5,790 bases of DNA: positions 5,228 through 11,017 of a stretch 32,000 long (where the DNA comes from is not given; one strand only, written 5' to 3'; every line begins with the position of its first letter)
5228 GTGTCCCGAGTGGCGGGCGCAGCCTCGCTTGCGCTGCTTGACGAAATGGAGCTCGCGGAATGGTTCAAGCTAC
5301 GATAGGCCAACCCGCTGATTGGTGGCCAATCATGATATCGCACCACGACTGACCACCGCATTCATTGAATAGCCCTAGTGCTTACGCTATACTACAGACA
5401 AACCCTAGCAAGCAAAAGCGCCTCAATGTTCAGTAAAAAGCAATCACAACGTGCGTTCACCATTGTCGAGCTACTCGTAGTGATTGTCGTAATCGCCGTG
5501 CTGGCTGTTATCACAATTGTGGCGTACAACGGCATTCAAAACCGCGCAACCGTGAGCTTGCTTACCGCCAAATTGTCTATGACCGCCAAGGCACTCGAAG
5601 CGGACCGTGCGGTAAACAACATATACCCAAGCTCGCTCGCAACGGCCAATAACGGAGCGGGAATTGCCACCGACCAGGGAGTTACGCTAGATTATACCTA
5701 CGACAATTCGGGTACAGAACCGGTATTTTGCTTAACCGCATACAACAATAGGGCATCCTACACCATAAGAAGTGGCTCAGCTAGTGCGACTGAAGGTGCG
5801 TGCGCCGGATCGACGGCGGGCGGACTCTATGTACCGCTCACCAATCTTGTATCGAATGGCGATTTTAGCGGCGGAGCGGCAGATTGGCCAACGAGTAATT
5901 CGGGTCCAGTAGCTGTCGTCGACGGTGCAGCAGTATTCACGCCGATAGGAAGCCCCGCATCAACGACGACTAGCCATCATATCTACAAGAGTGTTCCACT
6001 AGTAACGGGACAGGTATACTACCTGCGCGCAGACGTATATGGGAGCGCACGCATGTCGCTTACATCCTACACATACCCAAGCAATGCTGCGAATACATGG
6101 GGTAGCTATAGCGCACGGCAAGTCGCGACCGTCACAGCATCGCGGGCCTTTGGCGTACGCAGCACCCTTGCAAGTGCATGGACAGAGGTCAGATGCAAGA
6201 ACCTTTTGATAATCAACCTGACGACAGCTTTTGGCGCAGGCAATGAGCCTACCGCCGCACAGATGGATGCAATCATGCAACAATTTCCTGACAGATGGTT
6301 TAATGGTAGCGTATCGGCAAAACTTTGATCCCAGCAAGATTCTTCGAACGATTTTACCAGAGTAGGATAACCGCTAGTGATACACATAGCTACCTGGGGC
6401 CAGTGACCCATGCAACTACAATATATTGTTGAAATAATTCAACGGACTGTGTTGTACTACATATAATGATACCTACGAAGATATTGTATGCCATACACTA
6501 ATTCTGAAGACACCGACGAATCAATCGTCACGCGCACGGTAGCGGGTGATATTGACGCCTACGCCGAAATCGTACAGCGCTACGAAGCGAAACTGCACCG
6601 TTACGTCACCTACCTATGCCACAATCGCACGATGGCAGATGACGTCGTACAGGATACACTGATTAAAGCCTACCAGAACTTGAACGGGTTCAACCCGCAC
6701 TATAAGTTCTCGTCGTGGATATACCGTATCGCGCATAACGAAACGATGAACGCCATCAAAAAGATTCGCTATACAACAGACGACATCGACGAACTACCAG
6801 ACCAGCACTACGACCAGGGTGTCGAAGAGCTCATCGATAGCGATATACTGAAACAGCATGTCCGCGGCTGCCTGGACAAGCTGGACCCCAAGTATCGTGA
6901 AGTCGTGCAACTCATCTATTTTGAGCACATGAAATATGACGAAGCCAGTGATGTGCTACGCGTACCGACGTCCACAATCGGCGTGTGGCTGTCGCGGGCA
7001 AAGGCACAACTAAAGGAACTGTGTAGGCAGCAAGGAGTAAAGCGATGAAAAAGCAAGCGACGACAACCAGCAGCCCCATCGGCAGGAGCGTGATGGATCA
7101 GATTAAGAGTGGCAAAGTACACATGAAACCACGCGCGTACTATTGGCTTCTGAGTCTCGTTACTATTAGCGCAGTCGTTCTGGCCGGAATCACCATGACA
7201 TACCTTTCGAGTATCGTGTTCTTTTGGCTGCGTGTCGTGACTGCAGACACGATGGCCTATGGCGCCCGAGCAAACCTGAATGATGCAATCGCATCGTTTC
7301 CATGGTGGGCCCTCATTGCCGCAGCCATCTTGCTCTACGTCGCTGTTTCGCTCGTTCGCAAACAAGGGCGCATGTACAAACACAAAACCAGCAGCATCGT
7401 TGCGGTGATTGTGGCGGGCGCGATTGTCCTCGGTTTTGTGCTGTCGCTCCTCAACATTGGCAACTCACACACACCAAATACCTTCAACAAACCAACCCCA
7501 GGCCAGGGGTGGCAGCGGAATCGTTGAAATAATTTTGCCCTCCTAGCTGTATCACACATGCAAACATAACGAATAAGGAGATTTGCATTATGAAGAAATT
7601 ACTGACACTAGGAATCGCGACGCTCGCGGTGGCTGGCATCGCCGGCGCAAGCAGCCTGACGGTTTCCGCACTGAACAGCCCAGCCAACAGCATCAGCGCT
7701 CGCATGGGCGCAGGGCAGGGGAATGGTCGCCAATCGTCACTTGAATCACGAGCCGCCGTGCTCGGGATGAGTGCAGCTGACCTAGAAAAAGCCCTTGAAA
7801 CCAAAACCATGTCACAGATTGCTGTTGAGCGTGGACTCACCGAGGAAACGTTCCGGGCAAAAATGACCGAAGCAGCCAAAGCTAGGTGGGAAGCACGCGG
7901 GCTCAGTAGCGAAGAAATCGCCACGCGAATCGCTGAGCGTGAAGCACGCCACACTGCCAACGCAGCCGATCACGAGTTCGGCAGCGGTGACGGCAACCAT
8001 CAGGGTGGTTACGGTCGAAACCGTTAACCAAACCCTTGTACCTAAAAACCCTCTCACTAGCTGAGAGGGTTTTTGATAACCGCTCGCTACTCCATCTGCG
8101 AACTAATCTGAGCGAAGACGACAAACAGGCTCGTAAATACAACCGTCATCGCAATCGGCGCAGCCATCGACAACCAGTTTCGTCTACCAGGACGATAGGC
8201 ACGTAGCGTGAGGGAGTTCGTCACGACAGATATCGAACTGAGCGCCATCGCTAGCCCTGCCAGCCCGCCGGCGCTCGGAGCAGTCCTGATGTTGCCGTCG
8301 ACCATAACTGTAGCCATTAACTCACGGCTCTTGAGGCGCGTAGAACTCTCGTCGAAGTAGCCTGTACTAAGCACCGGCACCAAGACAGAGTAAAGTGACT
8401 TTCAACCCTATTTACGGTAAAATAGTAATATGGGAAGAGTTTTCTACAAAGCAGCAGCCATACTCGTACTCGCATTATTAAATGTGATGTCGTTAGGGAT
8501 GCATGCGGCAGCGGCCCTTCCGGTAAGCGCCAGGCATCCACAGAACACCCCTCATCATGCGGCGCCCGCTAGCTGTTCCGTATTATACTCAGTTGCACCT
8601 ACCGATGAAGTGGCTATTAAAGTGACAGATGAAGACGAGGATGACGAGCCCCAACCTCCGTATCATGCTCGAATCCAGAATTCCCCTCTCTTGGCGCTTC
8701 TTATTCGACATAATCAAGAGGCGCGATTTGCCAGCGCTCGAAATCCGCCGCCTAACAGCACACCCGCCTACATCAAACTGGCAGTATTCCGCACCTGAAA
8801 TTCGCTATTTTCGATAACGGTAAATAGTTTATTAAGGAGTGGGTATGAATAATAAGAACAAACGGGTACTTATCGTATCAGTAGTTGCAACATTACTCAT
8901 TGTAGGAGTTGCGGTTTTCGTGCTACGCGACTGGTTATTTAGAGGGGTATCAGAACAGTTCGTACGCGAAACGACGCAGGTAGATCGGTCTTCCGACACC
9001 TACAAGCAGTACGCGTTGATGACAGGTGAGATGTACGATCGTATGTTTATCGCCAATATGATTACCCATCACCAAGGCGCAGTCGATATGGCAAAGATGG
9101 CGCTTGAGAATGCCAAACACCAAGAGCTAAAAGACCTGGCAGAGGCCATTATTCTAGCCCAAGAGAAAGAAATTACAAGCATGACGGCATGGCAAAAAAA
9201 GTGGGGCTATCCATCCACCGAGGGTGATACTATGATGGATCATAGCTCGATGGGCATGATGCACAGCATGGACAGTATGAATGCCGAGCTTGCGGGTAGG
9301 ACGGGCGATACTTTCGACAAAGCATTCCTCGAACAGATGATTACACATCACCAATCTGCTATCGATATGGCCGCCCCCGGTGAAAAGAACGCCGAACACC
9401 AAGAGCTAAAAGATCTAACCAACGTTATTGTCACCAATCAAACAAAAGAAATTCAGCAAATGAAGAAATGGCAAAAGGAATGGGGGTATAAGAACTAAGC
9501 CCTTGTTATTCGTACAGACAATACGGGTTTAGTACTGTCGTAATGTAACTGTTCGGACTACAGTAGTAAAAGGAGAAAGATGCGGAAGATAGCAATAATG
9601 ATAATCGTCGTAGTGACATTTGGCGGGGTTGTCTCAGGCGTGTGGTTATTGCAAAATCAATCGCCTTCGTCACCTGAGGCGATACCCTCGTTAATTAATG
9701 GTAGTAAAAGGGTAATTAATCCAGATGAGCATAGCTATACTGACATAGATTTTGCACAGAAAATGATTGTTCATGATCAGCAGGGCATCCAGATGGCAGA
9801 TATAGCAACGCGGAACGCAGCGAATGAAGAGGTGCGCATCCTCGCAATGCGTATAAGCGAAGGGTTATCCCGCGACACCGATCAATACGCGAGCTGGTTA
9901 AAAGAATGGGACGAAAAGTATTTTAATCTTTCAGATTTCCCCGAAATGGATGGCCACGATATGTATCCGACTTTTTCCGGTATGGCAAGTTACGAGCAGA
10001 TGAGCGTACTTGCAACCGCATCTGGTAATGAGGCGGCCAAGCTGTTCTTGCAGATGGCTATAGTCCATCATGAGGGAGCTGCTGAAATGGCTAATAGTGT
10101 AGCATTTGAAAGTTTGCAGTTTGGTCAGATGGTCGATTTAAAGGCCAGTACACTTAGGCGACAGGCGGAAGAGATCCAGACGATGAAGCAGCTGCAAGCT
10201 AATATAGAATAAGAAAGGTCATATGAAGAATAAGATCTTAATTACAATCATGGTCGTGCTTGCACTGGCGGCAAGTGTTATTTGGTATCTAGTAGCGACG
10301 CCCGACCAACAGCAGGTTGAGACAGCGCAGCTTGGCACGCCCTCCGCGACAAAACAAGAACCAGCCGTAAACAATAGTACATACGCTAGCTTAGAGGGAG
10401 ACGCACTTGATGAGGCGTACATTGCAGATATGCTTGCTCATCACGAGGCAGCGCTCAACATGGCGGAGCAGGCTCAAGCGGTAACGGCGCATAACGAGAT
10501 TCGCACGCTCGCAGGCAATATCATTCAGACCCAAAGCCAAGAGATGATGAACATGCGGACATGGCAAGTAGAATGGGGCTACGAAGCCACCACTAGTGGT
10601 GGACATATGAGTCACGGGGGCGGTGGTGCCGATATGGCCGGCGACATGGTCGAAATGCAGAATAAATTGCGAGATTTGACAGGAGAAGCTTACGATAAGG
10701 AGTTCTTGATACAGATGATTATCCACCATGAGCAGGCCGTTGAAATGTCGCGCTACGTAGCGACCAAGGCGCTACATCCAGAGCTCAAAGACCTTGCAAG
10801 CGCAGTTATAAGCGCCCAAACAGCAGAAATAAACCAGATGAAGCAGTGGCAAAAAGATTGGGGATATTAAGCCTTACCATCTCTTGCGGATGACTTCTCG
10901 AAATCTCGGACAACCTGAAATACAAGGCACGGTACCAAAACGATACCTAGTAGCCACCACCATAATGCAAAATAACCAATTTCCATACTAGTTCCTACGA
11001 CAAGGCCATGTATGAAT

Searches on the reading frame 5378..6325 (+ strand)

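Call 20: search_protein_families(library=pfam, proteins=[window:5378-6325:+], max_evalue=0.01)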
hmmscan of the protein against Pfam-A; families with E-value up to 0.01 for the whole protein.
window:5378-6325:+ (316 aa): 1 family
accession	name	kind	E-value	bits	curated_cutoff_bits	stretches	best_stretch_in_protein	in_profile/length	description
PF07963.17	N_methyl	-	3.6e-06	26.8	21.2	1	23-46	3-26/27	Prokaryotic N-terminal methylation motif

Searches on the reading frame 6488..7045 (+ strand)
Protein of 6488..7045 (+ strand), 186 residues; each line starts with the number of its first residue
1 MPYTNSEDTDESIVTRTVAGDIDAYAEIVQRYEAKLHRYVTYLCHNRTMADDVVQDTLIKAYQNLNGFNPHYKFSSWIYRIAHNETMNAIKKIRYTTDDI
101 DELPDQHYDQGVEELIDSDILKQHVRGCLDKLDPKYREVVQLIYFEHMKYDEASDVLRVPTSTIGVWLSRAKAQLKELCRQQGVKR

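Call 20: search_protein_families(library=pfam, proteins=[window:6488-7045:+], max_evalue=0.01)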
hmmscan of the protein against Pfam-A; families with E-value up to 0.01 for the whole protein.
window:6488-7045:+ (186 aa): 6 families
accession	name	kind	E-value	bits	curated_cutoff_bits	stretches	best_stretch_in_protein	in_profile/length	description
PF04542.20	Sigma70_r2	-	2.9e-15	56.3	24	1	28-92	1-67/71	Sigma-70 region 2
PF08281.18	Sigma70_r4_2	-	2.5e-13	49.9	25.7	1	125-175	4-54/54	Sigma-70, region 4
PF04545.22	Sigma70_r4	-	6.9e-07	29.1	24.1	1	128-177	1-50/50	Sigma-70, region 4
PF12645.13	HTH_16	-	0.00019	21.9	22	1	12-58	2-54/65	Helix-turn-helix domain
PF22029.2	PhyR_sigma2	-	0.00021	21.7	27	1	36-83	8-55/55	Sigma2 domain of PhyR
PF07374.17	DUF1492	-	0.0093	16.6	21.5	0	125-175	48-99/100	Protein of unknown function (DUF1492)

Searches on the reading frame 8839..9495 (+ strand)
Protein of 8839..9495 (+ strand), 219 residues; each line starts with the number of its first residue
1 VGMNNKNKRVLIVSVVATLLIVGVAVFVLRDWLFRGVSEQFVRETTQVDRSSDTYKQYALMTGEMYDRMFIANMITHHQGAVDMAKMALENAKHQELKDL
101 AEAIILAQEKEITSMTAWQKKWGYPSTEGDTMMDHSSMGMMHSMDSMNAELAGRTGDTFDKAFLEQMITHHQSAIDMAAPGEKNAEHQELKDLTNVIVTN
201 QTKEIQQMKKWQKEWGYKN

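Call 15: search_protein_families(library=pfam, proteins=[window:8839-9495:+], max_evalue=0.01)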
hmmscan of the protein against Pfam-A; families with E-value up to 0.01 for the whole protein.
window:8839-9495:+ (219 aa): 2 families
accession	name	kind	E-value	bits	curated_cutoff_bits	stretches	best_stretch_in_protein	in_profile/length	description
PF03713.19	DUF305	-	2.9e-41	141.5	27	1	67-211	1-150/151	Domain of unknown function (DUF305)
PF13628.12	DUF4142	-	4.7e-17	63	27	2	67-195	3-122/138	Domain of unknown function (DUF4142)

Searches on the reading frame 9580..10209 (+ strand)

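Call 15: search_protein_families(library=pfam, proteins=[window:9580-10209:+], max_evalue=0.01)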
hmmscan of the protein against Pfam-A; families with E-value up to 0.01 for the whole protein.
window:9580-10209:+ (210 aa): 2 families
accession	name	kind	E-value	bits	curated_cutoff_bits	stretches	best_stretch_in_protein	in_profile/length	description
PF03713.19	DUF305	-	2.1e-29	103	27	1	55-205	1-150/151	Domain of unknown function (DUF305)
PF13628.12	DUF4142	-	0.0079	16.9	27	0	54-178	2-111/138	Domain of unknown function (DUF4142)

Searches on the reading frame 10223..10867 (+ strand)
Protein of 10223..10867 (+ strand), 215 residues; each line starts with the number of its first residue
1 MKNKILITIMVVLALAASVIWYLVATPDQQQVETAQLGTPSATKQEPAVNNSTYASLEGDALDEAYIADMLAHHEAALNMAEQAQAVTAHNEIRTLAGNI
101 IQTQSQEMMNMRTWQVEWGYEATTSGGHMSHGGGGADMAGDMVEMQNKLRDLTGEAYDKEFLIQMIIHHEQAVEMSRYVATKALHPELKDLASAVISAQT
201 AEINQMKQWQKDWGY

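Call 15: search_protein_families(library=pfam, proteins=[window:10223-10867:+], max_evalue=0.01)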
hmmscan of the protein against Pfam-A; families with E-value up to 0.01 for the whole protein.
window:10223-10867:+ (215 aa): 4 families
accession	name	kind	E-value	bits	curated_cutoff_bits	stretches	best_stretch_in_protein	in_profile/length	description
PF03713.19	DUF305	-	2.2e-37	128.9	27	1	63-209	1-150/151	Domain of unknown function (DUF305)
PF13628.12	DUF4142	-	2.3e-13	51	27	2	140-205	69-134/138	Domain of unknown function (DUF4142)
PF10907.13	DUF2749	-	0.007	16.8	25.5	0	1-35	1-36/72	Protein of unknown function (DUF2749)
PF04744.17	Monooxygenase_B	-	0.0078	15.9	22.7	0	89-119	133-163/380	Monooxygenase subunit B protein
